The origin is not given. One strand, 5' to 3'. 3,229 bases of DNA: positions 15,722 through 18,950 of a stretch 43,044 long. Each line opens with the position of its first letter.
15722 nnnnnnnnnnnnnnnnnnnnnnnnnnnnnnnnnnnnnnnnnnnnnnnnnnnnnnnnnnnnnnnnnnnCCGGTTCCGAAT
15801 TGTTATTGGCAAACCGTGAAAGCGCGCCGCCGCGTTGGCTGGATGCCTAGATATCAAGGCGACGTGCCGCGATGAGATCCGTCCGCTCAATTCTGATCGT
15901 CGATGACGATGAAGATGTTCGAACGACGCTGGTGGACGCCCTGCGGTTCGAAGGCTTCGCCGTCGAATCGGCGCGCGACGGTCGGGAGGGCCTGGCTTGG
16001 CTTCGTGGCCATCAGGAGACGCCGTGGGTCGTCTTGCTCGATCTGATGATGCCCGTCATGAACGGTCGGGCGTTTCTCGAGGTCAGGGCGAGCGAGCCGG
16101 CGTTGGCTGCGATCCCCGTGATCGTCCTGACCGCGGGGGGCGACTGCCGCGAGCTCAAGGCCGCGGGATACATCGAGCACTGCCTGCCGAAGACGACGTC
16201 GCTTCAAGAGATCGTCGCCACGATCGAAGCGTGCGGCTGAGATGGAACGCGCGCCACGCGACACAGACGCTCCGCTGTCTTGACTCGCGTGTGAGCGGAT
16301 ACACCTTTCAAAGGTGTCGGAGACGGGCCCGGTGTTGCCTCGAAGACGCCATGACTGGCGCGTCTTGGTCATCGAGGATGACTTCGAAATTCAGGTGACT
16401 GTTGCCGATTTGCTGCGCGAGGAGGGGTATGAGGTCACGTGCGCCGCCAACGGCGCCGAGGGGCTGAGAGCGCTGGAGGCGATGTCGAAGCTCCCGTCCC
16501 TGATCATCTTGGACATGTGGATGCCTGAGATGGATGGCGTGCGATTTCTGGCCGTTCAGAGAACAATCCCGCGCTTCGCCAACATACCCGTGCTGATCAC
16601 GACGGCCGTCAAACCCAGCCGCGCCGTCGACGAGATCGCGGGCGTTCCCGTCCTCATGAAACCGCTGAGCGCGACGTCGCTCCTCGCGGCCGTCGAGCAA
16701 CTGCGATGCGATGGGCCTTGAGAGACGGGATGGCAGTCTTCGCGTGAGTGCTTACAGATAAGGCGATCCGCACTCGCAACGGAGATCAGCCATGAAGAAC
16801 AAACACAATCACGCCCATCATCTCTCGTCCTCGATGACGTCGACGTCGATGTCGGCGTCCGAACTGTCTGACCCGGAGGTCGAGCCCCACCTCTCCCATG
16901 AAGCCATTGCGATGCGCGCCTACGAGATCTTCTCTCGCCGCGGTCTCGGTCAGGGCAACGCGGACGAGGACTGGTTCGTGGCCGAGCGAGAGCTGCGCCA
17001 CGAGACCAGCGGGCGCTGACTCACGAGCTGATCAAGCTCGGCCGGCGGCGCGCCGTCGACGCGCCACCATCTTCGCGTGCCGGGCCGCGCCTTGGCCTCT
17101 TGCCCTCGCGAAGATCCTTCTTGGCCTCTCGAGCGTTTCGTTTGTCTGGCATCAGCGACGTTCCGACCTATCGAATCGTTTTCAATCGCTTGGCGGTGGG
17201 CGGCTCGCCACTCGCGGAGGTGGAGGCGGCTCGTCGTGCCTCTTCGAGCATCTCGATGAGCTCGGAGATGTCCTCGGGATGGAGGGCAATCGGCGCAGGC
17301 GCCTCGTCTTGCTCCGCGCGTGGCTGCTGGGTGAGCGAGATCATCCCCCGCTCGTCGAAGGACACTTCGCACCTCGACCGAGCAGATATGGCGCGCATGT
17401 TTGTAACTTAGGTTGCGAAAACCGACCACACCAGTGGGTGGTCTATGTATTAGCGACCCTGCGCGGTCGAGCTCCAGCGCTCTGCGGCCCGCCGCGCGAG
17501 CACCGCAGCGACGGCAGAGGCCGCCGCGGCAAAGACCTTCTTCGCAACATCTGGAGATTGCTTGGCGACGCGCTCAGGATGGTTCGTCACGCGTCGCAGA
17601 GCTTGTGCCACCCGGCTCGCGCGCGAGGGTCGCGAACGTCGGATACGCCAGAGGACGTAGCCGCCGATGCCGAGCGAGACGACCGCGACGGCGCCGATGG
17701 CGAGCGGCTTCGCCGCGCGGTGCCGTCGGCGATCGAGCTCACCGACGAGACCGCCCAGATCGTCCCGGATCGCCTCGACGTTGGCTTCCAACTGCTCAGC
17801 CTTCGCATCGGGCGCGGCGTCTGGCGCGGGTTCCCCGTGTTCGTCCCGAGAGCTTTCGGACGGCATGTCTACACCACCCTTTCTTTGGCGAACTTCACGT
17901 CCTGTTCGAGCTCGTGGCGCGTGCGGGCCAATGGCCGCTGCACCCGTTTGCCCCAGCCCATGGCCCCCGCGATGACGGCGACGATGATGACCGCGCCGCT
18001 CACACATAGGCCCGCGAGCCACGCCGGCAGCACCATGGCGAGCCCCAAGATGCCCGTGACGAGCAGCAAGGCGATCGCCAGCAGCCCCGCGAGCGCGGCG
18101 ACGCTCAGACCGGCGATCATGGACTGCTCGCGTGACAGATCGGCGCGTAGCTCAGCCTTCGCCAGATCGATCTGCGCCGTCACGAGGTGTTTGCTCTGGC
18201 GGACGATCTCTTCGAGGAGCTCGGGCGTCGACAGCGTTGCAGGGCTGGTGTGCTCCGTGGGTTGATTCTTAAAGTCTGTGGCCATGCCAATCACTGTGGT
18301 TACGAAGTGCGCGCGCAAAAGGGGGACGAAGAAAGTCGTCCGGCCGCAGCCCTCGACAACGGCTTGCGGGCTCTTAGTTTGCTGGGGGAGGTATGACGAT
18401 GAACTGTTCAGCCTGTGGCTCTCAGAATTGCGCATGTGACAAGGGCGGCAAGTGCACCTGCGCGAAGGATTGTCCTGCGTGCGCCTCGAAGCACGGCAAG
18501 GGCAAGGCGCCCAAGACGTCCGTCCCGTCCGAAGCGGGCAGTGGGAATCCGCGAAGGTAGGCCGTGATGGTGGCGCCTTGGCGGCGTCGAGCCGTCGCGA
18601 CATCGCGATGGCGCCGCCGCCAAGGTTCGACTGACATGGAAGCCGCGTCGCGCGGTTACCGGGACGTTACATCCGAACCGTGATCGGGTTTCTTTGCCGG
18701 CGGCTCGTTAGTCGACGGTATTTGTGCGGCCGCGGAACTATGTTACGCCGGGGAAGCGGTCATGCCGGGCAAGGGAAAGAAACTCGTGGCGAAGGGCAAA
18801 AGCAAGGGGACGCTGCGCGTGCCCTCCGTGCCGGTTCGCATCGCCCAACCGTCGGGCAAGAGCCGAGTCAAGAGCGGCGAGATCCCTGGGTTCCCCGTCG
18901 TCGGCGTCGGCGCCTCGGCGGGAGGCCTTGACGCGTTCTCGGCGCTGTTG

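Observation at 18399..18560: Unannotated 53-codon metallothionein-like ORF (8 Cys in 26 residues, no aromatic residues)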

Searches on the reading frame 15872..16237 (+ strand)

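Call 35: search_protein_families(library=pfam, proteins=[window:15872-16237:+], max_evalue=0.001)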
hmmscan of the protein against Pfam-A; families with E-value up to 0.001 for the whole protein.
window:15872-16237:+ (122 aa): 1 family
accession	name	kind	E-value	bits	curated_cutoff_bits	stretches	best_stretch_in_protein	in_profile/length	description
PF00072.30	Response_reg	-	9e-17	61.7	30.2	1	7-118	1-110/111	Response regulator receiver domain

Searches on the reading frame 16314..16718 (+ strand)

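Call 35: search_protein_families(library=pfam, proteins=[window:16314-16718:+], max_evalue=0.001)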
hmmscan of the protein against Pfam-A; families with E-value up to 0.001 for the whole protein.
window:16314-16718:+ (135 aa): 1 family
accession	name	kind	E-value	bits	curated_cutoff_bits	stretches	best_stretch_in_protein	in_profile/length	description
PF00072.30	Response_reg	-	4.9e-16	59.3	30.2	1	17-127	1-110/111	Response regulator receiver domain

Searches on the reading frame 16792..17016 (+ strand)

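Call 35: search_protein_families(library=pfam, proteins=[window:16792-17016:+], max_evalue=0.001)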
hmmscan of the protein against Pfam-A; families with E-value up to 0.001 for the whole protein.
window:16792-17016:+ (75 aa): 1 family
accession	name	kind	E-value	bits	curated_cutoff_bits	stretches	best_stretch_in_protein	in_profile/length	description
PF11154.13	DUF2934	-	8.9e-09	35.3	22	1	36-69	3-36/37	Protein of unknown function (DUF2934)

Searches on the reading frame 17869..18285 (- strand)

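Call 35: search_protein_families(library=pfam, proteins=[window:17869-18285:-], max_evalue=0.001)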
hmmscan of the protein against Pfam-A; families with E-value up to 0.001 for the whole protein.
window:17869-18285:- (138 aa): 2 families
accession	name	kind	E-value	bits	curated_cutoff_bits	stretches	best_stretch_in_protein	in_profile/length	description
PF07332.16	Phage_holin_3_6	-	5.3e-21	75.3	28.4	1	22-133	2-115/116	Putative Actinobacterial Holin-X, holin superfamily III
PF12666.12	PrgI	-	0.00076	20.4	27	0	48-118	4-70/91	PrgI family protein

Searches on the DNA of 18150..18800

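Call 62: search_rna_families(source=window, start=18150, end=18800, threshold=evalue, max_evalue=1)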
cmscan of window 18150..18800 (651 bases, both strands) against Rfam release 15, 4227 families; matches with E-value up to 1: 1.
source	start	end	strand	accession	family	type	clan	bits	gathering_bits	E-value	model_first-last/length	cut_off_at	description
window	18625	18707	+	RF00649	mir-128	Gene; miRNA;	-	17.3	49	0.31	1-83/83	no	mir-128 microRNA precursor family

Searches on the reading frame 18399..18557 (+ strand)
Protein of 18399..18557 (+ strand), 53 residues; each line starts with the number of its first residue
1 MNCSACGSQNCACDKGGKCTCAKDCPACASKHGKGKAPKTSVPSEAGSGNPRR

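Call 3: search_protein_families(library=pfam, proteins=[window:18399-18557:+], max_evalue=10)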
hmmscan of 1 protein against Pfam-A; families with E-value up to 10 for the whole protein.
seq(53 aa): 1 family
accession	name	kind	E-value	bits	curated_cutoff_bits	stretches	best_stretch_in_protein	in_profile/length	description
PF23782.1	Tsg_N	-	0.47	11.2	25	1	8-31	17-40/59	Twisted gastrulation (Tsg) protein N-terminal domain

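Call 4: search_protein_families(library=ncbifam, proteins=[window:18399-18557:+], max_evalue=10)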
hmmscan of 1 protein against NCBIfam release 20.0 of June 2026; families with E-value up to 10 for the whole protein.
seq(53 aa): 1 family
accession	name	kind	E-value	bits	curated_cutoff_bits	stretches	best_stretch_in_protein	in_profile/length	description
NF005841.0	PRK07758.1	equivalog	1.5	9.1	115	1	12-44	9-40/95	hypothetical protein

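Call 5: search_solved_structures(query=window:18399-18557:+, max_evalue=10, show_alignments=3)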
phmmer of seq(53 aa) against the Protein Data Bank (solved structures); distinct sequences matched with E-value up to 10: 0.

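Call 6: find_homologous_proteins(query=window:18399-18557:+, max_evalue=1)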
Query seq(53 aa) (53 aa): 1 proteins with E <= 1 among 1 candidates.
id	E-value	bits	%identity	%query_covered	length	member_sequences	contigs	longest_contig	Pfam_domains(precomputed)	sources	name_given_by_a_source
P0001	8.3e-4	37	86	55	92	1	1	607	-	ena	-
